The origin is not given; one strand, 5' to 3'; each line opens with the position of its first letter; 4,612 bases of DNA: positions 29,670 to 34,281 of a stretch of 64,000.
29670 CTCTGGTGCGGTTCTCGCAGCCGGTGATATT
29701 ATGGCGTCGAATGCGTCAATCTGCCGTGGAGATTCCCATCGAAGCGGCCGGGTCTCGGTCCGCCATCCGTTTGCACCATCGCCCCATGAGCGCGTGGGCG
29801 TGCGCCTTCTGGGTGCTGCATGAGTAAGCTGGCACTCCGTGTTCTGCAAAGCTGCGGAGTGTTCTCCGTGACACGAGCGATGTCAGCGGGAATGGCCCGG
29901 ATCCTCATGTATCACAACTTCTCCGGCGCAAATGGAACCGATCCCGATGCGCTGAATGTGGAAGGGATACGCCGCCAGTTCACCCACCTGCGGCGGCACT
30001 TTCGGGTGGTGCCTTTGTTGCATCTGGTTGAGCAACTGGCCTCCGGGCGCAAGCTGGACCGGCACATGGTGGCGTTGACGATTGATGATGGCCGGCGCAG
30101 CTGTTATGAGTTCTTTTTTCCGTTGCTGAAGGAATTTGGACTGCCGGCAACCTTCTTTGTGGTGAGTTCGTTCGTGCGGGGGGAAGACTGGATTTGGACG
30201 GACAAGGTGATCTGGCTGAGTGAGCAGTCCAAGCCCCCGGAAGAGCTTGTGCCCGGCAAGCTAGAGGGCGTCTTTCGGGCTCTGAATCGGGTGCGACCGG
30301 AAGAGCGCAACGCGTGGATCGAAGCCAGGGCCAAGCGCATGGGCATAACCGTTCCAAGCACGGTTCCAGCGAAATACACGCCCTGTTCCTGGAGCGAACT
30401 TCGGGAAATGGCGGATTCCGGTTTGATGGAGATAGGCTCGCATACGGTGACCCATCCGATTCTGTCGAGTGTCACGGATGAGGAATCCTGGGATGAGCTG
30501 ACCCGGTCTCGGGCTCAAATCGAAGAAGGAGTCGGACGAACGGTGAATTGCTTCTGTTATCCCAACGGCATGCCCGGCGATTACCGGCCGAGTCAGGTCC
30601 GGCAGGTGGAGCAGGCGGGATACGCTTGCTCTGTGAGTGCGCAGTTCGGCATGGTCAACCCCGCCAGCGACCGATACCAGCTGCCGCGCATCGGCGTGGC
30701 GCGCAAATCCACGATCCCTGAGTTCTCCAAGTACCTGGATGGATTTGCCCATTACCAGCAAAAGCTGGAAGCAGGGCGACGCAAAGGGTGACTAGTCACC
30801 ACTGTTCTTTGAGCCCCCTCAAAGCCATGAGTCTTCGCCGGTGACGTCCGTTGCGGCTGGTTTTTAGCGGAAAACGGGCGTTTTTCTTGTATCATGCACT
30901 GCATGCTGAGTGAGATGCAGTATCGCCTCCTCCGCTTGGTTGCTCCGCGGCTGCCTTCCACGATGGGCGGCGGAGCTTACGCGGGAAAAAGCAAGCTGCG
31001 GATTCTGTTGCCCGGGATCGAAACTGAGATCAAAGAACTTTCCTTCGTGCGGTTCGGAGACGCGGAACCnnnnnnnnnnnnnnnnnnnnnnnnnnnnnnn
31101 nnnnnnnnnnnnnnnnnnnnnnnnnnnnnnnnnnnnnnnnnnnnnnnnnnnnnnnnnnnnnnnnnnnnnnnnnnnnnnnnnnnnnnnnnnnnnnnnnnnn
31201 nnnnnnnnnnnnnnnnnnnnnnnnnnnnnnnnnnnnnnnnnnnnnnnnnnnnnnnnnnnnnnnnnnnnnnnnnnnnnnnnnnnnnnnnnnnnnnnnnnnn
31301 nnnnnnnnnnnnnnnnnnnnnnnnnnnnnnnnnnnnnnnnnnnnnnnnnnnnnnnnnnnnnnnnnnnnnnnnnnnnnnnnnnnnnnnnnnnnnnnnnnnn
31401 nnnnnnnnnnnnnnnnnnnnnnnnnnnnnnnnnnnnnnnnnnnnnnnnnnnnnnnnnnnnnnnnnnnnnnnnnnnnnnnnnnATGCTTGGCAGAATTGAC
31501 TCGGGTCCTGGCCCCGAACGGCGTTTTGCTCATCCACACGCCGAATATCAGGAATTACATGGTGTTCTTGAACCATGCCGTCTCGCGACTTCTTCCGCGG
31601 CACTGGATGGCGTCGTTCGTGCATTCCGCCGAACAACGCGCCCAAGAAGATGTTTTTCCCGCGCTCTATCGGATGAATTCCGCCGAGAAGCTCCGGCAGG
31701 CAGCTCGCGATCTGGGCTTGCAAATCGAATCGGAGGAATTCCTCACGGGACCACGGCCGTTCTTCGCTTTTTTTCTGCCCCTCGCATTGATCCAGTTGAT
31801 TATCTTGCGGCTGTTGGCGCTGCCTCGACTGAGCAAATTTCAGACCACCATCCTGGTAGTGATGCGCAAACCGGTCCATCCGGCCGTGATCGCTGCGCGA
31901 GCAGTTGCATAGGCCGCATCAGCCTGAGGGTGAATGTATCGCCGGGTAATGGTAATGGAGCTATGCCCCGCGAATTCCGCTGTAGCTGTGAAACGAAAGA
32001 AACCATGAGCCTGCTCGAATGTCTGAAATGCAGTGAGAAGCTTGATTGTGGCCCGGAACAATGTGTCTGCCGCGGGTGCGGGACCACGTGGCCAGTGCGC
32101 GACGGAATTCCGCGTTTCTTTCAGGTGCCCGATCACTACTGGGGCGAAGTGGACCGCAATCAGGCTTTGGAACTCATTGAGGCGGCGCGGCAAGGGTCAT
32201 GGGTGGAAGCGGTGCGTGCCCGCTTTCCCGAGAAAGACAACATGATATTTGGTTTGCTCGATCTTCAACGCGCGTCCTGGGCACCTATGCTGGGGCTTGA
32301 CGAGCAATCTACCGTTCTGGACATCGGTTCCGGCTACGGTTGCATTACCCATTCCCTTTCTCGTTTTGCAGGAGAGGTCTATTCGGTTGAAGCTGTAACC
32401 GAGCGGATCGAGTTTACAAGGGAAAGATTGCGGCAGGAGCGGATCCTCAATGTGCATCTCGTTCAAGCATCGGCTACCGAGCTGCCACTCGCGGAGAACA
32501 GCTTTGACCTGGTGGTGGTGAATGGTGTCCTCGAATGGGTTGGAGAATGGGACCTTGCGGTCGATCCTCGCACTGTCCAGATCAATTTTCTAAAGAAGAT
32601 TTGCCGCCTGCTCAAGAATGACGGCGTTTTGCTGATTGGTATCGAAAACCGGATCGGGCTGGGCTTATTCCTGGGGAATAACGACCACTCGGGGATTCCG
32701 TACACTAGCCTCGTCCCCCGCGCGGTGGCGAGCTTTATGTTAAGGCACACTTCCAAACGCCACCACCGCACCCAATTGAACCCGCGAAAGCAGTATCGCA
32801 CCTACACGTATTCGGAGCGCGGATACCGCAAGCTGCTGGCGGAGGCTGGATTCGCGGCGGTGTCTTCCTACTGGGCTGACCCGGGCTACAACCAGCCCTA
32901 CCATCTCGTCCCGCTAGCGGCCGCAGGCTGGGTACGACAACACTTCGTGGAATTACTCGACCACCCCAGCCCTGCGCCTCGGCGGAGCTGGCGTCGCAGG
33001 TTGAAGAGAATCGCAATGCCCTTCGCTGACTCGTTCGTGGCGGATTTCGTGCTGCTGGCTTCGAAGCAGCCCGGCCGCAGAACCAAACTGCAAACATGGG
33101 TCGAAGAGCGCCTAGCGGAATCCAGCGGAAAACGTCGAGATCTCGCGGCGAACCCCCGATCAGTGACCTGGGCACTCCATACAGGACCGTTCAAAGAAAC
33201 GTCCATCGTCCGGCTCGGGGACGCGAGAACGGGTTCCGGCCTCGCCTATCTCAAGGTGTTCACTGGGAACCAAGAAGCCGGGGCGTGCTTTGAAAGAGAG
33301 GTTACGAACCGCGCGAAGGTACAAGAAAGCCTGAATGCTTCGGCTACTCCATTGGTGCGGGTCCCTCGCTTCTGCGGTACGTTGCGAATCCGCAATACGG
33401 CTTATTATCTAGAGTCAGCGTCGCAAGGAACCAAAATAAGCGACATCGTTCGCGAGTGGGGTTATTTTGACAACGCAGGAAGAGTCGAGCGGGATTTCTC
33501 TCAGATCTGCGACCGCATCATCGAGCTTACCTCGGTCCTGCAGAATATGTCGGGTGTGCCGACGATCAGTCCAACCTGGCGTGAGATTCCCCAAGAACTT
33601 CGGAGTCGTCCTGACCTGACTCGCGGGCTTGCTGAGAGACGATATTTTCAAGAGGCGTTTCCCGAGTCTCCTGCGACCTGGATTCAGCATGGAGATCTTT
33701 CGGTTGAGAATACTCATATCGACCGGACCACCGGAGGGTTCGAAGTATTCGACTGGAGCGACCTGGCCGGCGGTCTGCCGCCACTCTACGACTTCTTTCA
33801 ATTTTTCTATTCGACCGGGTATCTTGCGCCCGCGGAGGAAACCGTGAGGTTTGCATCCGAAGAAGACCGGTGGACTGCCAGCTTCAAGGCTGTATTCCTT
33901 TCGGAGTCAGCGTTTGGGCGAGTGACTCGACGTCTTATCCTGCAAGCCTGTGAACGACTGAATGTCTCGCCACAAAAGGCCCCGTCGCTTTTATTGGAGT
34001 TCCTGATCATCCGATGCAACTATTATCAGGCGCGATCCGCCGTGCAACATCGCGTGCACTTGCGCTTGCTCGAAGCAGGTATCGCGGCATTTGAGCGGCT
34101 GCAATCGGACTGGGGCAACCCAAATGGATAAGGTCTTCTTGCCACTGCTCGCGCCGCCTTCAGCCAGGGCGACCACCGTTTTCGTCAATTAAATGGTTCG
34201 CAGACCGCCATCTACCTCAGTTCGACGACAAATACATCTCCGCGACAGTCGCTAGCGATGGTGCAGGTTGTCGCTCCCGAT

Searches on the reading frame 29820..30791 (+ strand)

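Call 8: search_protein_families(library=pfam, proteins=[window:29820-30791:+], max_evalue=0.001)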
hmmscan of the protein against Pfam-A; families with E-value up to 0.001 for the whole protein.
window:29820-30791:+ (323 aa): 2 families
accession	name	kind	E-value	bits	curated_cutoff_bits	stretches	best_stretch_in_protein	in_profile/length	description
PF01522.26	Polysacc_deac_1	-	4.2e-25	88.5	23.1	1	78-268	3-121/124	Polysaccharide deacetylase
PF03065.20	Glyco_hydro_57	-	0.00053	19.8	21.2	1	193-249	93-150/291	Glycosyl hydrolase family 57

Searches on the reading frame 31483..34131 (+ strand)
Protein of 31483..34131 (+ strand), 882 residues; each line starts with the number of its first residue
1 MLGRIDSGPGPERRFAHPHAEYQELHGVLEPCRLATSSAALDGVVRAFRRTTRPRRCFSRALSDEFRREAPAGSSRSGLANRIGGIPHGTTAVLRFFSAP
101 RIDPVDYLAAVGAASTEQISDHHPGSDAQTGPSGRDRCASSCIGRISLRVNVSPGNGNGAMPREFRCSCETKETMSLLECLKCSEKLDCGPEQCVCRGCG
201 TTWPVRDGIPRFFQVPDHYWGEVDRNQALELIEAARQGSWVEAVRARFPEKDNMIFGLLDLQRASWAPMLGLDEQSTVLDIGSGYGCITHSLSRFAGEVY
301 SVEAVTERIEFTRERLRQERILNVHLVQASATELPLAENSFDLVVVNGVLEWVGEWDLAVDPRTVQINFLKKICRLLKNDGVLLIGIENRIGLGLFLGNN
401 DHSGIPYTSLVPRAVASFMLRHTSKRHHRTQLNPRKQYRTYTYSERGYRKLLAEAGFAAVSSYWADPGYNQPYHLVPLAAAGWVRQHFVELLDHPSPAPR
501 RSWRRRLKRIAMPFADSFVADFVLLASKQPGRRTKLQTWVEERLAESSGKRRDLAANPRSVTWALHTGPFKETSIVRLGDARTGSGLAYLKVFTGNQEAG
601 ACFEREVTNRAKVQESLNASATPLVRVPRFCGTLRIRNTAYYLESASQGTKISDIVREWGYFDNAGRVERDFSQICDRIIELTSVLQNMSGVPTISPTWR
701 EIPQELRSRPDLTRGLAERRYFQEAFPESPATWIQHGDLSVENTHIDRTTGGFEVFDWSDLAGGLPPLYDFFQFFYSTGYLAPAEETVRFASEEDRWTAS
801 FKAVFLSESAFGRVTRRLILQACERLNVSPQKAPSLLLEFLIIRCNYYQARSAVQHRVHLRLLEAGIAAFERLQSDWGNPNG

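Call 9: search_protein_families(library=pfam, proteins=[window:31483-34131:+], max_evalue=0.001)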
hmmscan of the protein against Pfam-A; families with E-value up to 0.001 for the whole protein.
window:31483-34131:+ (882 aa): 13 families
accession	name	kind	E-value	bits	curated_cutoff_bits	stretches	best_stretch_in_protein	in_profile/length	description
PF08241.18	Methyltransf_11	-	3.5e-17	63.2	21.2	1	279-385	1-95/95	Methyltransferase domain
PF13847.12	Methyltransf_31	-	1.3e-15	57.8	27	1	273-385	2-109/145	Methyltransferase domain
PF13649.12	Methyltransf_25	-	1e-13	52.2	27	1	278-381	1-97/97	Methyltransferase domain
PF08242.18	Methyltransf_12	-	1.1e-10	42.5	30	1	279-383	1-98/98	Methyltransferase domain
PF13489.12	Methyltransf_23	-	3.4e-09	37.1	27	1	272-461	20-163/164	Methyltransferase domain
PF01209.24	Ubie_methyltran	-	1.8e-07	31.2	20.1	1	256-349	29-125/233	ubiE/COQ5 methyltransferase family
PF05175.20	MTS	-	4.5e-06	26.8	23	1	273-387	30-140/170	Methyltransferase small domain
PF05891.18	Methyltransf_PK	-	1.7e-05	24.9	27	1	271-409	52-183/218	AdoMet dependent proline di-methyltransferase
PF02353.26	CMAS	-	6.2e-05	22.9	27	1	269-385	57-164/273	Mycolic acid cyclopropane synthetase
PF01135.25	PCMT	-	8.3e-05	22.9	20.3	1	267-329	66-131/210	Protein-L-isoaspartate(D-aspartate) O-methyltransferase (PCMT)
PF05401.17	NodS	-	8.4e-05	22.9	24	1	274-386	43-145/201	Nodulation protein S (NodS)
PF01636.29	APH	-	0.00024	21.4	23.2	0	702-775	139-210/239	Phosphotransferase enzyme family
PF02527.21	GidB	-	0.00071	19.4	27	0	273-349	46-124/184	rRNA small subunit methyltransferase G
